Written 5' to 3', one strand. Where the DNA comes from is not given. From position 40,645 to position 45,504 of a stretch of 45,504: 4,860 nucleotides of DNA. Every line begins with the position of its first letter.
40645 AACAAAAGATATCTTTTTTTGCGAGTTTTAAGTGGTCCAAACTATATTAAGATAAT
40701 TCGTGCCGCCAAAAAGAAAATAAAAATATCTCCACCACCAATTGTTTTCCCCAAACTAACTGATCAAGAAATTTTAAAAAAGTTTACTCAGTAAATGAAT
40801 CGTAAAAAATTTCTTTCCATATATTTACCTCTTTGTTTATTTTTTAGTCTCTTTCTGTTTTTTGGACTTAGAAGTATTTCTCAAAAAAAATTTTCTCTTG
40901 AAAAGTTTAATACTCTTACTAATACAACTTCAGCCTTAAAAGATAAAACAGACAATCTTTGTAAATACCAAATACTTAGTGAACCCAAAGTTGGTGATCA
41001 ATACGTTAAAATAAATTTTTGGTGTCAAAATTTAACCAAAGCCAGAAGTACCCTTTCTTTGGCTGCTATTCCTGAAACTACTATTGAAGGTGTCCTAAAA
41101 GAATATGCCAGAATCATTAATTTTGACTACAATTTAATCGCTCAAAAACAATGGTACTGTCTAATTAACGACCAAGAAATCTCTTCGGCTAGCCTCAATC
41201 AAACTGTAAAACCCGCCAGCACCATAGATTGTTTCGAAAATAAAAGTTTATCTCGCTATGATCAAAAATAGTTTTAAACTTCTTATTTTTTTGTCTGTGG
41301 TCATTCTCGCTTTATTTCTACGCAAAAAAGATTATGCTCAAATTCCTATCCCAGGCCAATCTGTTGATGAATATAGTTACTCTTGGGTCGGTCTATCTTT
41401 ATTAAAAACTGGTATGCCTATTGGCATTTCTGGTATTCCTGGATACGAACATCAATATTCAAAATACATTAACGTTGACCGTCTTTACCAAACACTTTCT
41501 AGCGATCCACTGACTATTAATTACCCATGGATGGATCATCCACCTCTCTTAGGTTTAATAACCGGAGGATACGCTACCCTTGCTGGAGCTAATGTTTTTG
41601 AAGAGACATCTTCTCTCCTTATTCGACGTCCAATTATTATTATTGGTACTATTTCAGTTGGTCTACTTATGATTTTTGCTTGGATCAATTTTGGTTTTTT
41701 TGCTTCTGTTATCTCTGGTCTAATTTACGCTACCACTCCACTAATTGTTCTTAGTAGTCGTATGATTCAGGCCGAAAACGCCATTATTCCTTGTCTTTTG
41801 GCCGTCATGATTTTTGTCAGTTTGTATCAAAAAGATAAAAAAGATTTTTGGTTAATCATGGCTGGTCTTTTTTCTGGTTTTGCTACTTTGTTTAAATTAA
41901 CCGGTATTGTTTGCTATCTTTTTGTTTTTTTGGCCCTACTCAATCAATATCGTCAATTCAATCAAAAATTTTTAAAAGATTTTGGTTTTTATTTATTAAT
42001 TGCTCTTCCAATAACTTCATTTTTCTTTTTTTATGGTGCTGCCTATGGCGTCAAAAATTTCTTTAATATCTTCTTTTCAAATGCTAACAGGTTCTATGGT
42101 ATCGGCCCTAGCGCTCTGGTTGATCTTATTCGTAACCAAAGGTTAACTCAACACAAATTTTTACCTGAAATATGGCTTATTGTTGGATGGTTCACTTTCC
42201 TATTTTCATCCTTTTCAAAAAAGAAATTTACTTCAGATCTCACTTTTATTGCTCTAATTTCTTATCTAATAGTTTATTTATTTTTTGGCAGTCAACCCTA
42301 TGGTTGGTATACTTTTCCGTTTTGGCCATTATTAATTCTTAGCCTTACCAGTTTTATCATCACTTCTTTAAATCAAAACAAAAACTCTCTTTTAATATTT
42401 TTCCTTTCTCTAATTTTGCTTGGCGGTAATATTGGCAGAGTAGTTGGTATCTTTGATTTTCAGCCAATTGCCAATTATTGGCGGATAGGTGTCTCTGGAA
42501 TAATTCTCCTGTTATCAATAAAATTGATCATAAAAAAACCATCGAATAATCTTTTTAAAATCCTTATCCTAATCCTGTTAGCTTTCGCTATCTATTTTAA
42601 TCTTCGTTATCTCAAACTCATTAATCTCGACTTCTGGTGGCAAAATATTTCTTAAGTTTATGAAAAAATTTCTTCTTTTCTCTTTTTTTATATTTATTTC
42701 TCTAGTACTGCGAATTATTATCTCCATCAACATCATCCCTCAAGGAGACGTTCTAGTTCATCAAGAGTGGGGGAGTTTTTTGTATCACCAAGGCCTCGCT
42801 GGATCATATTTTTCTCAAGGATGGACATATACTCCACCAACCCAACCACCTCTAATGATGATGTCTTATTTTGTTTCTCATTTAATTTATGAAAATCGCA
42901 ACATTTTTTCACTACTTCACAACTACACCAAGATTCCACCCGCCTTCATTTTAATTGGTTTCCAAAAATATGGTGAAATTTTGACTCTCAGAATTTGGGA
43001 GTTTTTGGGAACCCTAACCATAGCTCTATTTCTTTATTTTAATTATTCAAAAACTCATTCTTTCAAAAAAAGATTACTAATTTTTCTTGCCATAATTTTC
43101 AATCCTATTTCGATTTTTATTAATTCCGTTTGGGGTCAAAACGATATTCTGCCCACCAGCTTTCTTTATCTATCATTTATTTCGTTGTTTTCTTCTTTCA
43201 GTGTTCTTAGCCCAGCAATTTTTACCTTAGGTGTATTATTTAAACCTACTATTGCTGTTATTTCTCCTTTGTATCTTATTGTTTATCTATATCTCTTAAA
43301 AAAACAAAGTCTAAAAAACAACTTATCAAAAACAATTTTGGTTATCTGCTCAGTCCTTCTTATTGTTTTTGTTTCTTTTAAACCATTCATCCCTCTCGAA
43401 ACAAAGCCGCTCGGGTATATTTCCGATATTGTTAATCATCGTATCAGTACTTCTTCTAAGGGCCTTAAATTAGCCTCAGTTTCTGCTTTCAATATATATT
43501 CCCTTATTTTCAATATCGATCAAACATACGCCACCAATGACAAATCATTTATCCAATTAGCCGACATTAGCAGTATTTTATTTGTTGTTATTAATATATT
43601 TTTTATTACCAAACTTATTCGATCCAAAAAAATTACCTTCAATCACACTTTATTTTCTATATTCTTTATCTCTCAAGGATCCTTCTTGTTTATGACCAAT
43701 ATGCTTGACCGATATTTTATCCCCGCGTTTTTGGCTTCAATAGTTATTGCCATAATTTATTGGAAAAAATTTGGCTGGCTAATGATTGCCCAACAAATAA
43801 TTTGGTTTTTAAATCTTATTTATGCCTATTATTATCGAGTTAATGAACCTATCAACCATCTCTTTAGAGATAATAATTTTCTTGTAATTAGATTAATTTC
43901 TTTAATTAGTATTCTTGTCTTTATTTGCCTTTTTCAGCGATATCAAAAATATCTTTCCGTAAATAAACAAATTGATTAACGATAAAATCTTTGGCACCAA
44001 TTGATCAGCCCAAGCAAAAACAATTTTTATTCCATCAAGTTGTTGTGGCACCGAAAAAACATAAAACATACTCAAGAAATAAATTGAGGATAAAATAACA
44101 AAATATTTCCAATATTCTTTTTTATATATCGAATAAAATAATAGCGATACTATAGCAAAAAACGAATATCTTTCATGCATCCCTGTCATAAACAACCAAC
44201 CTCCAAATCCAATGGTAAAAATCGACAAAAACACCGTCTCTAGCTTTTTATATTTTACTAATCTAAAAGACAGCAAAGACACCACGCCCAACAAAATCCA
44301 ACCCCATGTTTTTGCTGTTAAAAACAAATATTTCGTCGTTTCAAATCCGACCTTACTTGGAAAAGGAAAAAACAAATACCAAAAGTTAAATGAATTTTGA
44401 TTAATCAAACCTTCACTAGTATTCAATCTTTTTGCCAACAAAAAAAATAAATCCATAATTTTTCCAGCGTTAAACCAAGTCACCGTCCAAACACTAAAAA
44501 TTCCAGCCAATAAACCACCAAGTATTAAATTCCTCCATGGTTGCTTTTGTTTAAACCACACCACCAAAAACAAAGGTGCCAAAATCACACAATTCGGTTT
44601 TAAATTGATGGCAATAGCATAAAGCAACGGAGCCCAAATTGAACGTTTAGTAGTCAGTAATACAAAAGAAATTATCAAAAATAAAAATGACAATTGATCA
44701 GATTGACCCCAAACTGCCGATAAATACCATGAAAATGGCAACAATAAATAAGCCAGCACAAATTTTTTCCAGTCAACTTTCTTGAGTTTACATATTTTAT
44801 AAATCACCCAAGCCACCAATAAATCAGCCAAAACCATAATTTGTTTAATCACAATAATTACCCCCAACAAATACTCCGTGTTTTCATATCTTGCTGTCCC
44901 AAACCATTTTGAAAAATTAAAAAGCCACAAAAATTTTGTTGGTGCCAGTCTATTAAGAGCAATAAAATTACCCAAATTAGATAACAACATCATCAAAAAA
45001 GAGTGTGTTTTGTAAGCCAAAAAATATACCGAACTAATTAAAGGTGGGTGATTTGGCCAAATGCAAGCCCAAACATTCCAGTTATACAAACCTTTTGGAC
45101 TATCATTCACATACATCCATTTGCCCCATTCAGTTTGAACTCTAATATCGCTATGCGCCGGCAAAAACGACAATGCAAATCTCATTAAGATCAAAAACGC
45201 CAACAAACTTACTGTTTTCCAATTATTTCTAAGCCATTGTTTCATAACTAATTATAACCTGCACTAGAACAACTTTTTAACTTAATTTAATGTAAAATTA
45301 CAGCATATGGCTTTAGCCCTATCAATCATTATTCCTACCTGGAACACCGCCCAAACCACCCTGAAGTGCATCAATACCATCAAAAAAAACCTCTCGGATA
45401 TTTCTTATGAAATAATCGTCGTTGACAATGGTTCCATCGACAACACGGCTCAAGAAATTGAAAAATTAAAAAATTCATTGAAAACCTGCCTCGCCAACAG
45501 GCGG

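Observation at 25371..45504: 20-kb glycosylation island with an unusual density of GT-C-like polytopic membrane proteins and no obvious priming enzyme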

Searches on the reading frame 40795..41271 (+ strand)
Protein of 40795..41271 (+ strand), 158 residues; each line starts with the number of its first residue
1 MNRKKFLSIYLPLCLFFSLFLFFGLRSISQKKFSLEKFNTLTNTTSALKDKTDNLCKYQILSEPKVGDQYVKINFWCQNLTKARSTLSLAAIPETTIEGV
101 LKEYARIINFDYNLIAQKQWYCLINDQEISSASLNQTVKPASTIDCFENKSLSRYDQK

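Call 8: search_protein_families(library=pfam, max_evalue=0.01, proteins=[window:40795-41271:+])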
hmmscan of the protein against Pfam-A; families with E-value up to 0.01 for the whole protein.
window:40795-41271:+ (158 aa): 1 family
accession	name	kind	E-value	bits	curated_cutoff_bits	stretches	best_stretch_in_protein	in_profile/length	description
PF04753.17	Corona_NS12-7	-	0.0056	17.5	25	0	52-92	22-62/109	Coronavirus non-structural protein NS12.7 family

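Call 13: search_protein_families(library=ncbifam, max_evalue=0.01, proteins=[window:40795-41271:+])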
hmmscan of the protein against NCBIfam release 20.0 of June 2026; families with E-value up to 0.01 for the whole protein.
window:40795-41271:+ (158 aa): 0 families

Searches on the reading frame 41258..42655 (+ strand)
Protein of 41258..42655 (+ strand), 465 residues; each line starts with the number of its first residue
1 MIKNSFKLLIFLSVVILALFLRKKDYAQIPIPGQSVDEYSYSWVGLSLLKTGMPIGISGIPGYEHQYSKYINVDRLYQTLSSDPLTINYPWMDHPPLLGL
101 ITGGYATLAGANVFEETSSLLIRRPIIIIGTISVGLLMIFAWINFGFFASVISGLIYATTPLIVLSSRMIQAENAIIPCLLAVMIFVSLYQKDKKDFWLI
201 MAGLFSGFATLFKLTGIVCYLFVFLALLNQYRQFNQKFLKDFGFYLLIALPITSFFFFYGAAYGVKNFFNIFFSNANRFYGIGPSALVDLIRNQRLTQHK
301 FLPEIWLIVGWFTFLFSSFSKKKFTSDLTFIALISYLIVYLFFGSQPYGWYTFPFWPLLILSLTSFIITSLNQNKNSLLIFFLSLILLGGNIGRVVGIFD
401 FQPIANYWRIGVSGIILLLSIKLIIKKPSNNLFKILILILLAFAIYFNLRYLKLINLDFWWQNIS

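Call 8: search_protein_families(library=pfam, max_evalue=0.01, proteins=[window:41258-42655:+])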
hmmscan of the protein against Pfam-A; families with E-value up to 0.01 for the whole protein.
window:41258-42655:+ (465 aa): 1 family
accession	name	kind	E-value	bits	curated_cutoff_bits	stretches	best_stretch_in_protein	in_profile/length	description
PF13231.12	PMT_2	-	1.9e-12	48.1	26.1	1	93-251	1-152/160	Dolichyl-phosphate-mannose-protein mannosyltransferase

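Call 13: search_protein_families(library=ncbifam, max_evalue=0.01, proteins=[window:41258-42655:+])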
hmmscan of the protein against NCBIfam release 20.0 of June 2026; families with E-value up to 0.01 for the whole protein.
window:41258-42655:+ (465 aa): 0 families

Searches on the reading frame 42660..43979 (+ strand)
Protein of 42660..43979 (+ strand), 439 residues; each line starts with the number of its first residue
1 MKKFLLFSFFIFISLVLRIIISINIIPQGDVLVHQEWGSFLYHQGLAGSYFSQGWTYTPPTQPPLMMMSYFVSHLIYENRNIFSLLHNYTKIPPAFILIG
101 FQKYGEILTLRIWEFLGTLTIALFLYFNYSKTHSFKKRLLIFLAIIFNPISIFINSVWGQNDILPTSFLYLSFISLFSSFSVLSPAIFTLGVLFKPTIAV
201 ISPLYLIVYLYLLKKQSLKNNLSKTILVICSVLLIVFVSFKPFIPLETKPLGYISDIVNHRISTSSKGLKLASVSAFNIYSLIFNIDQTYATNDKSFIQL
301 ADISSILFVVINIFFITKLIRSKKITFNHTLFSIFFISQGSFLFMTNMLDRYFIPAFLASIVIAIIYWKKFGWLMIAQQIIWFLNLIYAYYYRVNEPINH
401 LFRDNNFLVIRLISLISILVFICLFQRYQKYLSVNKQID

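Call 8: search_protein_families(library=pfam, max_evalue=0.01, proteins=[window:42660-43979:+])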
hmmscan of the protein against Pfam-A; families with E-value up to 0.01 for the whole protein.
window:42660-43979:+ (439 aa): 1 family
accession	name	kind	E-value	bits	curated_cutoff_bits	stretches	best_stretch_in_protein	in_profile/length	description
PF03155.21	Alg6_Alg8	-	0.0015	18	25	1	119-344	99-340/482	ALG6, ALG8 glycosyltransferase family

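Call 13: search_protein_families(library=ncbifam, max_evalue=0.01, proteins=[window:42660-43979:+])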
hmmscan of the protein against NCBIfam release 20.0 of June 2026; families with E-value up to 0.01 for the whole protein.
window:42660-43979:+ (439 aa): 0 families

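Call 20: search_solved_structures(query=window:42660-43979:+, max_evalue=1)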
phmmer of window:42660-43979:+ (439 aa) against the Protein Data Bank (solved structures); distinct sequences matched with E-value up to 1: 3.
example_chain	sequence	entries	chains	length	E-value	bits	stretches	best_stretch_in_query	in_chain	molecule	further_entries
6sfx_A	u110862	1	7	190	0.46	12.9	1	110-167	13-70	ATP-dependent Clp protease proteolytic subunit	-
4jcq_A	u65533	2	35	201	0.48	12.9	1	110-167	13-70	ATP-dependent Clp protease proteolytic subunit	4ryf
4jcr_A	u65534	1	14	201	0.48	12.9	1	110-167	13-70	ATP-dependent Clp protease proteolytic subunit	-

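Call 36: search_protein_representatives(protein=window:42660-43979:+)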
Query: 439 residues. Proteins with E-value up to 0.001 (for the whole library): 430; up to 1e-10: 119; up to 1e-30: 29. The best 150 are listed.
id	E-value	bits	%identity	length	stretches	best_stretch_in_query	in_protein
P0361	4.8e-156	536.8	58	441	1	1-437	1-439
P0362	1.2e-95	337.8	44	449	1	3-428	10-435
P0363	4.8e-78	279.8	39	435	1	9-426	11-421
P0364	2.6e-73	264.2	42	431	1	9-390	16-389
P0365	5.7e-68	246.6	41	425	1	6-425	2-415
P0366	3.6e-67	244.0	39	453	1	6-426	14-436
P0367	2.6e-65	237.9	39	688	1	2-423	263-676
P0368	3.8e-60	220.8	35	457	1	3-426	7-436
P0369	1.3e-59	219.1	35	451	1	9-428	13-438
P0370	2.3e-58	214.9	38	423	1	10-424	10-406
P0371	2.9e-54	201.4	36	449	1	10-430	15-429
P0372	2.1e-49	185.5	33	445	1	10-426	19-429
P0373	1.0e-47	179.9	32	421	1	9-428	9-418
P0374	3.1e-47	178.3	29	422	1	11-422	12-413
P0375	3.5e-46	174.8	33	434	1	6-424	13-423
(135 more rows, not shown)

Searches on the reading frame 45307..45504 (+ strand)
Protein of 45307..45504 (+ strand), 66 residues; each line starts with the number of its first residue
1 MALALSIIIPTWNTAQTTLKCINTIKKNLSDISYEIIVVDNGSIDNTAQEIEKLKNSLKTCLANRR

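Call 8: search_protein_families(library=pfam, max_evalue=0.01, proteins=[window:45307-45504:+])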
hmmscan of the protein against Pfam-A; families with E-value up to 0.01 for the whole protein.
window:45307-45504:+ (66 aa): 1 family
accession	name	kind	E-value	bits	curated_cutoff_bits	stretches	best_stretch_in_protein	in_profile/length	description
PF00535.33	Glycos_transf_2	-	5.9e-12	46.3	23.3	1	6-56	1-50/168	Glycosyl transferase family 2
